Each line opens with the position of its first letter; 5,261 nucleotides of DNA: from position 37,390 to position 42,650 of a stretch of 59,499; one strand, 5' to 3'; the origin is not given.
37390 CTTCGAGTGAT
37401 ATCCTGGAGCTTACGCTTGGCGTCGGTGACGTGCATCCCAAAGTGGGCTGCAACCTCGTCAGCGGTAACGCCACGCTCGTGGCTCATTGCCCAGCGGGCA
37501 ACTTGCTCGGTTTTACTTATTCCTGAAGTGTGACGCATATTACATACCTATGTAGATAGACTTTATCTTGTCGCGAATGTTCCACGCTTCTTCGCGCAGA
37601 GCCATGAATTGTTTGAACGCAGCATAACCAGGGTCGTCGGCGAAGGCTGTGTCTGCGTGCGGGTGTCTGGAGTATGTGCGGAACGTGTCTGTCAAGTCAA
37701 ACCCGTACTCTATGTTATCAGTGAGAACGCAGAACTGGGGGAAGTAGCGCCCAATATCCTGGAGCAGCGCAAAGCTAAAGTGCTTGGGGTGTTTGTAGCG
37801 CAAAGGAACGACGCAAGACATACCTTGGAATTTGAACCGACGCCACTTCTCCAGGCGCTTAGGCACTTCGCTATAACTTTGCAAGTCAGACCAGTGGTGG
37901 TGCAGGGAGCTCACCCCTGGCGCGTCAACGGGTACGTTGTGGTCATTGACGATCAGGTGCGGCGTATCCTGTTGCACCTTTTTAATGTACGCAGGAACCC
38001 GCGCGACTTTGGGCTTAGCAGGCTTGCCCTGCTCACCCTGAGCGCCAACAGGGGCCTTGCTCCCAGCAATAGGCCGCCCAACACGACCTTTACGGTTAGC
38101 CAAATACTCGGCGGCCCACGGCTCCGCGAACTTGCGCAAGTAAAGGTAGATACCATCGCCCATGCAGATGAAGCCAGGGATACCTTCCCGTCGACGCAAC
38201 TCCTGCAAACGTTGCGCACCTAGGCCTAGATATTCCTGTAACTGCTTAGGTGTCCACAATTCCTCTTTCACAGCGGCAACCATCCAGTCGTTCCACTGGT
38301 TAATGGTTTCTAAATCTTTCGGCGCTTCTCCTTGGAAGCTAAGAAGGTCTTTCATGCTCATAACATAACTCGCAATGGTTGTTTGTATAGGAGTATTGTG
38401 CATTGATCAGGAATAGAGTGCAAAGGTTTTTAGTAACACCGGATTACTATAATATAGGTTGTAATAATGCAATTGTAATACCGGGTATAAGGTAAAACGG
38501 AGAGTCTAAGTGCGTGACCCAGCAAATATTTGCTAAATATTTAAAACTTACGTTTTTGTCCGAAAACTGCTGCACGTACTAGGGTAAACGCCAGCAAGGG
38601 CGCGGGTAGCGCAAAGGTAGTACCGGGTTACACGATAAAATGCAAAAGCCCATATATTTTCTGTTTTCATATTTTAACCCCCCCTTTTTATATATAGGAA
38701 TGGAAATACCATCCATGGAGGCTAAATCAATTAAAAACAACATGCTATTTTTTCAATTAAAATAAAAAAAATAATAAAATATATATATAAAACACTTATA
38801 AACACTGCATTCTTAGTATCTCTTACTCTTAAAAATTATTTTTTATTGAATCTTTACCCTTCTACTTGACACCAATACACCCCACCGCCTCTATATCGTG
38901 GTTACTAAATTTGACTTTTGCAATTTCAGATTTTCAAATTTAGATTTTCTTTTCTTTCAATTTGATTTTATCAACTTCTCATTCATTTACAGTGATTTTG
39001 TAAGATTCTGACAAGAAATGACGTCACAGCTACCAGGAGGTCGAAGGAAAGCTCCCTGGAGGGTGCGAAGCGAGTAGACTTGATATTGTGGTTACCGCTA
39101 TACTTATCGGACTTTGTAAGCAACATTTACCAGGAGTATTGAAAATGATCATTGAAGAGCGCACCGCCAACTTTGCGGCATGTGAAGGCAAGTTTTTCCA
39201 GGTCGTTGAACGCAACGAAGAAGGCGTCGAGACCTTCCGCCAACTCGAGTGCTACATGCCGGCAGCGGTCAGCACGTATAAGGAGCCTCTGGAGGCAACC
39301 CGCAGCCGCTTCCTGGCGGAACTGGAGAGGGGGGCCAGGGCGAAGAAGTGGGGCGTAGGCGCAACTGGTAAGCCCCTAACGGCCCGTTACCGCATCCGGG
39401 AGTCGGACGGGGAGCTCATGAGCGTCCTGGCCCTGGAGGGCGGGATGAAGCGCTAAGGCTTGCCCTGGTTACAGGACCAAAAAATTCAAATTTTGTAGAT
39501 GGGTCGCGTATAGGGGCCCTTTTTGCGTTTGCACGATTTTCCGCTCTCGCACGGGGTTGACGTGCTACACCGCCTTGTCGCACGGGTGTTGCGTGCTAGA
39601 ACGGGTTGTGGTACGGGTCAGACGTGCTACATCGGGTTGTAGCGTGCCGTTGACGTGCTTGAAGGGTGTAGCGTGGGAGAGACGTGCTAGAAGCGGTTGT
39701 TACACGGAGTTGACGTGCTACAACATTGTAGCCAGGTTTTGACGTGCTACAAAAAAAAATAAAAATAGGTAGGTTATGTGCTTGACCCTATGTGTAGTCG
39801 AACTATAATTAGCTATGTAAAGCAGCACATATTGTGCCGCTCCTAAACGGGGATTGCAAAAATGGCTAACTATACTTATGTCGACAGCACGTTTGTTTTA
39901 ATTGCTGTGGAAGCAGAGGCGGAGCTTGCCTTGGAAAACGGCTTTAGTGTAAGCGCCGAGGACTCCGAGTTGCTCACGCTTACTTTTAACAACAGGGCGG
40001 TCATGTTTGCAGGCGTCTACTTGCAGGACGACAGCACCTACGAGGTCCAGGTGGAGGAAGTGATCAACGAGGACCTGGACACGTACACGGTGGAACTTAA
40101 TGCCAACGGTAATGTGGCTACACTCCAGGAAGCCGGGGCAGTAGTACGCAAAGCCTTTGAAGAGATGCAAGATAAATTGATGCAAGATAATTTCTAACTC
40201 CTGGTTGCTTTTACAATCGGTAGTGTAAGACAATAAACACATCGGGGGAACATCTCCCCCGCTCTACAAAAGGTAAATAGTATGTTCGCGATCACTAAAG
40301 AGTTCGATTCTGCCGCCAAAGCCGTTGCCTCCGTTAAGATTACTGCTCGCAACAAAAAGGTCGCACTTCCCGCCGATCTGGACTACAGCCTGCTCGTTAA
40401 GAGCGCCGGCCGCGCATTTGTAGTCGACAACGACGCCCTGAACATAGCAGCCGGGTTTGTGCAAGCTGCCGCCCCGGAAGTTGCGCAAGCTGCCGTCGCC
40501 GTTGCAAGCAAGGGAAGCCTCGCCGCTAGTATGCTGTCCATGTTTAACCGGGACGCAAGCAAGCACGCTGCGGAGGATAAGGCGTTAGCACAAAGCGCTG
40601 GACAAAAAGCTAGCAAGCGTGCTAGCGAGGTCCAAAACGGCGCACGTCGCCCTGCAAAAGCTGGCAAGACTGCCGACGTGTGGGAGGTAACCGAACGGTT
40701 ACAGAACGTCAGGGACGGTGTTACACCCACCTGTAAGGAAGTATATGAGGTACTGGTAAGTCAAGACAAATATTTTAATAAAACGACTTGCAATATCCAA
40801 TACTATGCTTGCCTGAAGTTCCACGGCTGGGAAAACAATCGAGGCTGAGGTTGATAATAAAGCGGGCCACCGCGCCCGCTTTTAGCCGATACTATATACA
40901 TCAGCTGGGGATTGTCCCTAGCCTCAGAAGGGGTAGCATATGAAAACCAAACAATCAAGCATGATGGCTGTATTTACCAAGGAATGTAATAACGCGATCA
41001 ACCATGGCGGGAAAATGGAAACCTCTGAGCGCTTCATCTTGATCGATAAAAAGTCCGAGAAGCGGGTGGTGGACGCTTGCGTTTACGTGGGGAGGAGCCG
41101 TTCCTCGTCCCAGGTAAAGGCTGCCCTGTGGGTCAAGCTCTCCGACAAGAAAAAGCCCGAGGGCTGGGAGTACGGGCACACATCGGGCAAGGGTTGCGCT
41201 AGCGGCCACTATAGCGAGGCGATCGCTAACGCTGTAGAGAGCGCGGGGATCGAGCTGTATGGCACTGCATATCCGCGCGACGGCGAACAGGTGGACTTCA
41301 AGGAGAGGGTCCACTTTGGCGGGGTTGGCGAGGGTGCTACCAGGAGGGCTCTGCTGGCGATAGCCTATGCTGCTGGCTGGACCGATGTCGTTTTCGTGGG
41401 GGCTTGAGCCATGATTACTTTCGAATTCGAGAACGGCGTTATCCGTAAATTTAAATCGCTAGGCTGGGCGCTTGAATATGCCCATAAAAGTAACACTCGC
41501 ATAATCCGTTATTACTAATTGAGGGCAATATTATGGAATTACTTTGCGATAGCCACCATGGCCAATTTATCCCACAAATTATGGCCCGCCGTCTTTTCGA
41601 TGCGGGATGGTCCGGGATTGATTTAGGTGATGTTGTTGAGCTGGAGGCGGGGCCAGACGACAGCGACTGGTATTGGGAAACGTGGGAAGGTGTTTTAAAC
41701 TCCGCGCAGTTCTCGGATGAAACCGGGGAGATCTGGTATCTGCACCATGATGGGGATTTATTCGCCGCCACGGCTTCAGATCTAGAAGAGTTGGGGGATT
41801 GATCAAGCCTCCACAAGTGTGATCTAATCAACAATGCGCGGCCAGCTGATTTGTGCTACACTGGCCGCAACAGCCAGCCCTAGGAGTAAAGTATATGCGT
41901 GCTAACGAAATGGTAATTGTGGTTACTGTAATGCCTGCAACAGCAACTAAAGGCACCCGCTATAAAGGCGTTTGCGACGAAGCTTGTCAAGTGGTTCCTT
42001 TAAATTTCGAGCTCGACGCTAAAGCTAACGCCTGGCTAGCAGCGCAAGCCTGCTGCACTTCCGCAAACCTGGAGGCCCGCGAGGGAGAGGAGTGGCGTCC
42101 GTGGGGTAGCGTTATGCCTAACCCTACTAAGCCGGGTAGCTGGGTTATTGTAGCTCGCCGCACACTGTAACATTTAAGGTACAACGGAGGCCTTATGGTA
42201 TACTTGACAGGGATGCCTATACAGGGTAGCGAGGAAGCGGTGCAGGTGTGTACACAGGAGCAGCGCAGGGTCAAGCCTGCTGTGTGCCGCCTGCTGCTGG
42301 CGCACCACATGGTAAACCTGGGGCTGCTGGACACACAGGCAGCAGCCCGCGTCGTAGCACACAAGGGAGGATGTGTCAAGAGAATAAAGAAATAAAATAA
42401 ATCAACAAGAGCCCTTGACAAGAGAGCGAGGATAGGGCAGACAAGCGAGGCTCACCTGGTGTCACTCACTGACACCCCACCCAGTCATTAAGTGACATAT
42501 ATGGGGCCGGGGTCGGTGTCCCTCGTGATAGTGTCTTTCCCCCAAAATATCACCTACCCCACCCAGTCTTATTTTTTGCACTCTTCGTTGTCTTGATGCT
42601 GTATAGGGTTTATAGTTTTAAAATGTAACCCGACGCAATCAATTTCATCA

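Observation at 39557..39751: Seven phased ~31-bp iteron-like repeats, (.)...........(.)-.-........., just upstream of a consensus promoter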

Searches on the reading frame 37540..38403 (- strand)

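Call 10: search_protein_families(library=phrogs, proteins=[window:37540-38403:-], max_evalue=0.01)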
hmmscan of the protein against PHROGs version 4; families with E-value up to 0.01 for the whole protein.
window:37540-38403:- (287 aa): 2 families
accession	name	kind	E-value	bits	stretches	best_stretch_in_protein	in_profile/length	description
phrog_66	-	integration and excision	0.00019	22.2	1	37-124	81-167/412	excisionase and transcriptional regulator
phrog_11967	-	unknown function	0.00022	22.1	1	51-107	17-72/77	-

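Call 11: search_protein_families(library=pfam, proteins=[window:37540-38403:-], max_evalue=0.01)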
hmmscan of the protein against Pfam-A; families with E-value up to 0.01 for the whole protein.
window:37540-38403:- (287 aa): 1 family
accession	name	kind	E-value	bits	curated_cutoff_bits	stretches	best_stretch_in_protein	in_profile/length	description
PF12728.13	HTH_17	-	0.008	16.9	27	0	51-89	3-39/51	Helix-turn-helix domain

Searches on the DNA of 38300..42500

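Call 20: search_rna_families(source=window, start=38300, end=42500, threshold=evalue, max_evalue=1)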
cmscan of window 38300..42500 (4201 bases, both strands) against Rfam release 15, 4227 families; matches with E-value up to 1: 0.
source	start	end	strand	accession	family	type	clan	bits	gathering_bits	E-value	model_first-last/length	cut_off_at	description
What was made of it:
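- On Structured RNA or CRISPR-like repeat: No Rfam hit (call 20).
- Rfam gives no hit at E<=1 (call 20).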

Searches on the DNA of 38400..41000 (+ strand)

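Call 4: search_dna_similar(query=window:38400-41000:+, collection=phages, mode=near, max_rows=30)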
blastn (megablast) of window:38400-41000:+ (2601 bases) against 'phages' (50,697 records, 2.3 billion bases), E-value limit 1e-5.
No match.

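Call 15: search_dna_similar(query=window:39400-39900:+, collection=phages, mode=distant, max_rows=30, max_evalue=0.01)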
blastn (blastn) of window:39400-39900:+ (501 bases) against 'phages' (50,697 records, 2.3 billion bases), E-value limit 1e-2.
Records with a match: 1; places in all: 2; records where one place covers at least 80% of the query: 0.
Best place of each record, by identity: 60-80% 1.
By first word of the organism name: Aeromonas 1.
By host as written in the record: - 1.
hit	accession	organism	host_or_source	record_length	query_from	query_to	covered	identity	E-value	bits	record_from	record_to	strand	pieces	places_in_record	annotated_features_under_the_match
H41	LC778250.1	Aeromonas phage phiWae15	filtration agent for carassius auratus ...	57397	143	267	25%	76.0%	6e-13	81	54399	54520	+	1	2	none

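Call 16: get_annotated_region(hit=H41, flank=3000)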
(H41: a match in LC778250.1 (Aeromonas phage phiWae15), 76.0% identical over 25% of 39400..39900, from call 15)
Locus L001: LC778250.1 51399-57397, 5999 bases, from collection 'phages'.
description: Aeromonas phage phiWae15 DNA, complete genome.
organism: Aeromonas phage phiWae15 (NCBI taxid 3063960)
taxonomy: Viruses
host: -; source: filtration agent for carassius auratus farms; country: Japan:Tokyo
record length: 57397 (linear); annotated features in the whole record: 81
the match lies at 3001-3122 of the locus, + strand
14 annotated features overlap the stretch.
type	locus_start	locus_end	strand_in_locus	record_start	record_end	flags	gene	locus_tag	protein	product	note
CDS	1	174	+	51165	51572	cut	-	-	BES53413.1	hypothetical protein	-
CDS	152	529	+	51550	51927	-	-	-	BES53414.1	hypothetical protein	-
CDS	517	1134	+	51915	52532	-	-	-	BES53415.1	hypothetical protein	-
CDS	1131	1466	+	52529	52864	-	-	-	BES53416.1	hypothetical protein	-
CDS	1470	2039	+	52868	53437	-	-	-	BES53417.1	hypothetical protein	-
CDS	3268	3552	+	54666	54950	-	-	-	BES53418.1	hypothetical protein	-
CDS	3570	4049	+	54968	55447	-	-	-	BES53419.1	hypothetical protein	-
CDS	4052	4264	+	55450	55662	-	-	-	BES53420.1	hypothetical protein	-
CDS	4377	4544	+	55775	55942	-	-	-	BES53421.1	hypothetical protein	-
CDS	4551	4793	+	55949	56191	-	-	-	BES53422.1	hypothetical protein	-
CDS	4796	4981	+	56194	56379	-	-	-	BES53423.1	hypothetical protein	-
CDS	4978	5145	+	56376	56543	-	-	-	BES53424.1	hypothetical protein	-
CDS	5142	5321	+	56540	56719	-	-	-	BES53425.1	hypothetical protein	-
CDS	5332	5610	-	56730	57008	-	-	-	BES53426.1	hypothetical protein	-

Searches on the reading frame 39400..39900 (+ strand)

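Call 74: search_protein_families(library=pfam, proteins=[L001:2470-2688:+, L001:3268-3552:+, L001:1470-2039:+, L001:517-1134:+, L001:4052-4264:+], max_evalue=0.01)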
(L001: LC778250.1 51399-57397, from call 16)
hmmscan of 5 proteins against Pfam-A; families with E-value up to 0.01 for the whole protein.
L001:2470-2688:+ (72 aa): 0 families

L001:3268-3552:+ (94 aa): 0 families

L001:1470-2039:+ (189 aa): 0 families

L001:517-1134:+ (205 aa): 7 families
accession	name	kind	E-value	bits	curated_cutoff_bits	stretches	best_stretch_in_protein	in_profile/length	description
PF13384.12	HTH_23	-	5e-07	29.8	24.6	1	10-45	8-45/50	Homeodomain-like domain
PF08281.18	Sigma70_r4_2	-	0.00011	22.2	25.7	0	8-43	14-50/54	Sigma-70, region 4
PF13551.12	HTH_29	-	0.00037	21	28.1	1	10-37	2-30/64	Winged helix-turn helix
PF13412.12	HTH_24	-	0.0015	18.5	21.9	0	66-87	15-36/48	Winged helix-turn-helix DNA-binding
PF09339.16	HTH_IclR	-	0.0021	18.2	22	0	13-37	12-36/52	IclR helix-turn-helix domain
PF00440.29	TetR_N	-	0.0042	17.3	24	0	67-85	15-33/47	Bacterial regulatory proteins, tetR family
PF02796.21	HTH_7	-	0.0068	17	23.8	0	10-36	12-38/45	Helix-turn-helix domain of resolvase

L001:4052-4264:+ (70 aa): 0 families

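Call 79: search_protein_families(library=phrogs, proteins=[L001:2470-2688:+, L001:3268-3552:+, L001:517-1134:+, L001:1470-2039:+], max_evalue=0.01)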
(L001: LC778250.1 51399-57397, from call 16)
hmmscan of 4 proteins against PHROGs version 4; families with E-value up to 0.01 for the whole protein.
L001:2470-2688:+ (72 aa): 0 families

L001:3268-3552:+ (94 aa): 0 families

L001:517-1134:+ (205 aa): 10 families
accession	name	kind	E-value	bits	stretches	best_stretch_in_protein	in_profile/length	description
phrog_3855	-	DNA, RNA and nucleotide metabolism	1.8e-08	35.8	1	6-45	66-105/115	HTH DNA binding protein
phrog_645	-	DNA, RNA and nucleotide metabolism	1.8e-06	29.2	1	6-45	24-64/196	Rnase E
phrog_2159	-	DNA, RNA and nucleotide metabolism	0.00026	21.5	1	2-43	162-203/365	ParB-like partition protein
phrog_664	-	DNA, RNA and nucleotide metabolism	0.00028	21.8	1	8-79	41-111/210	DNA binding protein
phrog_769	-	transcription regulation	0.00028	21.8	1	12-51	17-56/89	transcriptional repressor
phrog_6831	-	transcription regulation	0.00034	21.5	1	12-38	11-37/68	transcriptional regulator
phrog_4538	-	unknown function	0.0011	18.9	0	7-46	356-395/447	-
phrog_6223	-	transcription regulation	0.002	19.2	0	6-36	5-34/73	transcriptional repressor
phrog_836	-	transcription regulation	0.0037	18.4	0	6-45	83-122/133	late transcriptional activator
phrog_4629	-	DNA, RNA and nucleotide metabolism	0.0068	17.4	0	10-49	43-82/87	HTH DNA binding domain protein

L001:1470-2039:+ (189 aa): 0 families

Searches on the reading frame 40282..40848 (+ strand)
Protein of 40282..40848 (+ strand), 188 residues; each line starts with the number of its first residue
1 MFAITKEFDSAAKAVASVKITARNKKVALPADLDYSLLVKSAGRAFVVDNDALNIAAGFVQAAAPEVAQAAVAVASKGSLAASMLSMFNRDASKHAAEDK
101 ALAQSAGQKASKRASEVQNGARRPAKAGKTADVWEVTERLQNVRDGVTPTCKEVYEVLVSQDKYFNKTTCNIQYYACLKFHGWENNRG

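Call 10: search_protein_families(library=phrogs, proteins=[window:40282-40848:+], max_evalue=0.01)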
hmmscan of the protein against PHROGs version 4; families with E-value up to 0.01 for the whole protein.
window:40282-40848:+ (188 aa): 3 families
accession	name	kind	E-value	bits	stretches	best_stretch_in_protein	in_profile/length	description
phrog_22313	-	unknown function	6.9e-10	39.9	1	98-184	125-203/204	-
phrog_17772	-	unknown function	1.3e-08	36.3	1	108-187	84-157/159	-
phrog_21588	-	unknown function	4.2e-07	31.6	1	66-183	58-172/176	-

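Call 11: search_protein_families(library=pfam, proteins=[window:40282-40848:+], max_evalue=0.01)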
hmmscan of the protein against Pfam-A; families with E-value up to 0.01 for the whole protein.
window:40282-40848:+ (188 aa): 0 families
